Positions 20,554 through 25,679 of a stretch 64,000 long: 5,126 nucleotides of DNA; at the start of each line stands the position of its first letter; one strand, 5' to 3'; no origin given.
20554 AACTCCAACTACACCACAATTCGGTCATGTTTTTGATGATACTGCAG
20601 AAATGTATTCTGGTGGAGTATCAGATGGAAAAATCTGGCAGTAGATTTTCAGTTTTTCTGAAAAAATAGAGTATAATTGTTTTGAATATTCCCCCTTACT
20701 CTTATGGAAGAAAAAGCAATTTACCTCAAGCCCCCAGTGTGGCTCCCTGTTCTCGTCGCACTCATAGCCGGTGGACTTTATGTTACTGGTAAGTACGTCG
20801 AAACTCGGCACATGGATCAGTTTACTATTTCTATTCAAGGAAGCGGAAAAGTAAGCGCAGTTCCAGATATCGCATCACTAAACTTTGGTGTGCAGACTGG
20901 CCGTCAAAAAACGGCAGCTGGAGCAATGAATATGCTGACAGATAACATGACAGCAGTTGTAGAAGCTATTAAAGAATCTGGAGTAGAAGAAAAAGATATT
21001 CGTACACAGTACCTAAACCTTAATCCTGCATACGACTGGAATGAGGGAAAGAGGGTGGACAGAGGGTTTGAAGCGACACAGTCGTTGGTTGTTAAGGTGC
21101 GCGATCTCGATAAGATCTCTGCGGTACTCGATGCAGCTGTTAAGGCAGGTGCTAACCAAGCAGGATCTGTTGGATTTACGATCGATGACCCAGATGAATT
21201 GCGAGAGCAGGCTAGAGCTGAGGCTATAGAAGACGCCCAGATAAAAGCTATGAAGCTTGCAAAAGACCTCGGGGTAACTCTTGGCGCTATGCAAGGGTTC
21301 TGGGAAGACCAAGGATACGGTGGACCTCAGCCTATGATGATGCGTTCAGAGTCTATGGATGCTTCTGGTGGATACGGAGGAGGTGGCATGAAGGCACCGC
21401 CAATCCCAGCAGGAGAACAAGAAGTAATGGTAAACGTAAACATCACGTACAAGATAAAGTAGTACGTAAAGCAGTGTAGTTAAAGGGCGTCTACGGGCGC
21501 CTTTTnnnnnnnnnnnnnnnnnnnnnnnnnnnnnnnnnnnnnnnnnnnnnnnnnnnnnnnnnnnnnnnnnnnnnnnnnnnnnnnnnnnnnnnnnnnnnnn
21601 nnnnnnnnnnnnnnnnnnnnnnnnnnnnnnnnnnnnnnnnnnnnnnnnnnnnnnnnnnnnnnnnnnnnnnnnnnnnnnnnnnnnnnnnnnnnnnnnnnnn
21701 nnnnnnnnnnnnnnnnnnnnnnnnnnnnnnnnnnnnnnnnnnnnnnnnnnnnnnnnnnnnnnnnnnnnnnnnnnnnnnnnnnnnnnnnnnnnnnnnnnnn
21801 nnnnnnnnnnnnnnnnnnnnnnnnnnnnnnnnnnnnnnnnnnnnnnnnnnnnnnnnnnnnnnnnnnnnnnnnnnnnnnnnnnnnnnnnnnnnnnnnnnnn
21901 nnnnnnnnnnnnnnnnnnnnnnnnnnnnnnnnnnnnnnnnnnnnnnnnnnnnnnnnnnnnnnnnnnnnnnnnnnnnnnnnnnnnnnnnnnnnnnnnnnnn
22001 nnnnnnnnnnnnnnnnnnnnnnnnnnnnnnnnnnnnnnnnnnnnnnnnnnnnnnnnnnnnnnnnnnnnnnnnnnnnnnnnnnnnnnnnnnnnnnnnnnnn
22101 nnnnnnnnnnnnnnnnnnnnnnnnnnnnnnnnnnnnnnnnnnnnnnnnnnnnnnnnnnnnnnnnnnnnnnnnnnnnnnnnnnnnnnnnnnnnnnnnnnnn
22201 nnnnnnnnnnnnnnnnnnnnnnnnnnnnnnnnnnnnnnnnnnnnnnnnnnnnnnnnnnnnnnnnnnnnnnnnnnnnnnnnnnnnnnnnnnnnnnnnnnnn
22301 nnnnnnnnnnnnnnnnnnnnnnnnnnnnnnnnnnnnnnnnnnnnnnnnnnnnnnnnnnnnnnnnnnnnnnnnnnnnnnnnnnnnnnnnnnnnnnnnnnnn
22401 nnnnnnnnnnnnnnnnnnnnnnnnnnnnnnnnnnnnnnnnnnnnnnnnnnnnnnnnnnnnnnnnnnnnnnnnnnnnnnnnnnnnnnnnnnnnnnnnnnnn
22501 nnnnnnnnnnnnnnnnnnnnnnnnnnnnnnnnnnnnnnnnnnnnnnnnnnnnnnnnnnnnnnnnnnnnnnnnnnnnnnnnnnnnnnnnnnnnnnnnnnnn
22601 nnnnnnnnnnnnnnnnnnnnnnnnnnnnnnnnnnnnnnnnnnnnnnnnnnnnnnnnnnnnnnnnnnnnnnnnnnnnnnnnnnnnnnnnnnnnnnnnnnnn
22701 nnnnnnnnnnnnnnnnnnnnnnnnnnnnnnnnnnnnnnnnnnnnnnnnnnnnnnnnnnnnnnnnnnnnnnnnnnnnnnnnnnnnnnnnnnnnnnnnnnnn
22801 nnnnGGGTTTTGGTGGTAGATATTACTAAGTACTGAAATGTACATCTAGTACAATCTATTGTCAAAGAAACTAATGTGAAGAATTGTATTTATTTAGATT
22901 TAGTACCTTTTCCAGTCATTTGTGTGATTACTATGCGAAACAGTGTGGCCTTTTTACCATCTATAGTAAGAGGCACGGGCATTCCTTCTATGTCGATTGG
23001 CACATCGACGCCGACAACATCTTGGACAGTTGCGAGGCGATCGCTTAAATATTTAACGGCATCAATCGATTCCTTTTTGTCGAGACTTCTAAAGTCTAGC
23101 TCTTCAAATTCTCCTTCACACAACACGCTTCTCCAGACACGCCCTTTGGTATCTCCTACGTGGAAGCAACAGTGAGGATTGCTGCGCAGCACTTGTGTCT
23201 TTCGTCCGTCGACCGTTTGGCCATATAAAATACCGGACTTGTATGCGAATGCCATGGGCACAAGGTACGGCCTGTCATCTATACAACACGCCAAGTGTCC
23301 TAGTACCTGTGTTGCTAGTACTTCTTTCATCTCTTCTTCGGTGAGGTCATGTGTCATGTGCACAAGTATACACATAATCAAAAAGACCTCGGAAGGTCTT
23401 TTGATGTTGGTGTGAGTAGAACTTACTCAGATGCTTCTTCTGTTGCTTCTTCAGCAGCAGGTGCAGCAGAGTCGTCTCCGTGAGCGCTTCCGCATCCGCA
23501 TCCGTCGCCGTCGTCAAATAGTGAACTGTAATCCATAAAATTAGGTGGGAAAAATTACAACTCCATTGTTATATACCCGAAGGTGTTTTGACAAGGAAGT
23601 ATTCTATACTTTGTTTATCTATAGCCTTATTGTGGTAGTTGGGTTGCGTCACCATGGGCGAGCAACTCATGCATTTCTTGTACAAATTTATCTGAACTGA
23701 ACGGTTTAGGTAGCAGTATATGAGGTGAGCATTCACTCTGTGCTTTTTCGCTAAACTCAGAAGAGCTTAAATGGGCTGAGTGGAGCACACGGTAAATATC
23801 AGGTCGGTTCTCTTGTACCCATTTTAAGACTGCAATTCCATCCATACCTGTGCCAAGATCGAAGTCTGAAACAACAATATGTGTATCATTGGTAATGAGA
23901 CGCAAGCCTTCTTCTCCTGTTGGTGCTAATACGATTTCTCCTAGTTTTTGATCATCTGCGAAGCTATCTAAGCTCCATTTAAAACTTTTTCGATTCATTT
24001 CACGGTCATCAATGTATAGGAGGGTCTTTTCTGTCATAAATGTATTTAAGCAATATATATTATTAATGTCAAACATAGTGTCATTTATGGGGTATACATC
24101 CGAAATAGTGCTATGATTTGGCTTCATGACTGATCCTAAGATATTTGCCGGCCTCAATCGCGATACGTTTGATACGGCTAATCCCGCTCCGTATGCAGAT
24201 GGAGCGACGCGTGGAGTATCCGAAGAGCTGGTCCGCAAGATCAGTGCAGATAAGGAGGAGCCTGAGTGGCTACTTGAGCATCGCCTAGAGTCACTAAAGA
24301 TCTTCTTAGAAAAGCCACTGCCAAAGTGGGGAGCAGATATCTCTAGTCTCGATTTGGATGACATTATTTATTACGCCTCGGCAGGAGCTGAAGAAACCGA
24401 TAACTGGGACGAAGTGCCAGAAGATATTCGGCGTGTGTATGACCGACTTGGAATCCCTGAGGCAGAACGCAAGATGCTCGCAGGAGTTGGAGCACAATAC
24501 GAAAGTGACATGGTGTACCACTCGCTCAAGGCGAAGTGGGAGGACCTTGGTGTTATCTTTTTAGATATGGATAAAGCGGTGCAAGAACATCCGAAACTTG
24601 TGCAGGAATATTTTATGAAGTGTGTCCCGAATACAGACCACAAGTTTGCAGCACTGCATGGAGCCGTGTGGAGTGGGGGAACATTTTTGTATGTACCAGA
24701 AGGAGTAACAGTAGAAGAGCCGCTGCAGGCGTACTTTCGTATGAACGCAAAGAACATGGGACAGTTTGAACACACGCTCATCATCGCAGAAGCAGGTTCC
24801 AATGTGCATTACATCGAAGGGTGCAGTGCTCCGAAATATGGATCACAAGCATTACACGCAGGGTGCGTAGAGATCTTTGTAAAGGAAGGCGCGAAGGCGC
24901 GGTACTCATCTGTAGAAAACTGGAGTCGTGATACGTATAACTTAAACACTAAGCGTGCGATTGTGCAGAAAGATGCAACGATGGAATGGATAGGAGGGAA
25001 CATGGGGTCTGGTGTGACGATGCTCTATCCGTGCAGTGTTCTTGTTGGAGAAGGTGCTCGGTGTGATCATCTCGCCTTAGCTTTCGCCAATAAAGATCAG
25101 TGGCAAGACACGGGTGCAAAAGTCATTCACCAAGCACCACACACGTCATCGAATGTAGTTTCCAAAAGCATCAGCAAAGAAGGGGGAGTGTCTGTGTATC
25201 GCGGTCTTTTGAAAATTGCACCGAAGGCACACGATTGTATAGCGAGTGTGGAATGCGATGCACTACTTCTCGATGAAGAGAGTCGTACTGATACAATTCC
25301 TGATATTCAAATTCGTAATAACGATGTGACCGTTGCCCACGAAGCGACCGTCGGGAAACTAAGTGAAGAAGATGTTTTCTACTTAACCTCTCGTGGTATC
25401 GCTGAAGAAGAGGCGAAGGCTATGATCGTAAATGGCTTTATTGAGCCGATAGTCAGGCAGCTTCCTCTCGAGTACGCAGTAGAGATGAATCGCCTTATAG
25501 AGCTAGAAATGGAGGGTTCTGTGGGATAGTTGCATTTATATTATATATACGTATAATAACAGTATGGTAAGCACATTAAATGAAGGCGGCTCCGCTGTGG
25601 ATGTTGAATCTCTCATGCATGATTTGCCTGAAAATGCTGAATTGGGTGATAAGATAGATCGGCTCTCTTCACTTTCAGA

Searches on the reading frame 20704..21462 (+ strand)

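Call 38: search_protein_families(library=pfam, proteins=[window:20704-21462:+], max_evalue=0.001)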
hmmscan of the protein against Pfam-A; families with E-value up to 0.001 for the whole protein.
window:20704-21462:+ (252 aa): 1 family
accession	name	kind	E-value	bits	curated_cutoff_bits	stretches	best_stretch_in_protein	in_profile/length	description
PF04402.19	SIMPL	-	1.2e-54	186.1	25.2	1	42-249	1-205/205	Protein of unknown function (DUF541)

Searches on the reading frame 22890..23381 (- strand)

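Call 73: search_protein_families(library=pfam, proteins=[window:22890-23381:-], max_evalue=0.001)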
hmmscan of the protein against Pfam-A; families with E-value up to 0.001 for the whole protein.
window:22890-23381:- (163 aa): 2 families
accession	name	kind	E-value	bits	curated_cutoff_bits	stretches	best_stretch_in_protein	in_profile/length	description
PF12900.13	Pyridox_ox_2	-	2e-12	47.7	27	1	15-96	2-91/140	Pyridoxamine 5'-phosphate oxidase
PF01243.27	PNPOx_N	-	6.9e-07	30.1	28.1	1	15-98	2-79/120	Pyridoxamine 5'-phosphate oxidase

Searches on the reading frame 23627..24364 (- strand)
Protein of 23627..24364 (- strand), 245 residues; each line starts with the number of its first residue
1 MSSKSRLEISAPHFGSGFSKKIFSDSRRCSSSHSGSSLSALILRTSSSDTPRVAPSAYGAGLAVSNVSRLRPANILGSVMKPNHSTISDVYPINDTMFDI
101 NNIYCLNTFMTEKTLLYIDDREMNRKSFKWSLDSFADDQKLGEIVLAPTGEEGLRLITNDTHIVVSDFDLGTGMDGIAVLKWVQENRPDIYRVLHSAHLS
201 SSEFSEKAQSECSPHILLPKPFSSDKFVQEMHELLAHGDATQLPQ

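Call 73: search_protein_families(library=pfam, proteins=[window:23627-24364:-], max_evalue=0.001)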
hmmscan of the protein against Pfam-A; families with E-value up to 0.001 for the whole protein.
window:23627-24364:- (245 aa): 1 family
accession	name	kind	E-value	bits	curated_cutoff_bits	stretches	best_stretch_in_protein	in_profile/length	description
PF00072.30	Response_reg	-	1.2e-08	35.6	30.2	1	116-230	2-109/111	Response regulator receiver domain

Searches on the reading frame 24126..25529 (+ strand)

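Call 38: search_protein_families(library=pfam, proteins=[window:24126-25529:+], max_evalue=0.001)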
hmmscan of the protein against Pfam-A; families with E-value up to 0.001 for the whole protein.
window:24126-25529:+ (467 aa): 2 families
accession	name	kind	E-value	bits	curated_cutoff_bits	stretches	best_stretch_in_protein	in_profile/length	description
PF01458.23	SUFBD_core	-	6.3e-87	291.3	27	1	204-438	1-232/232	SUF system FeS cluster assembly, SufBD core domain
PF19295.5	SufBD_N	-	2.7e-09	37.3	23.5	1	140-201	110-171/172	SufBD protein N-terminal region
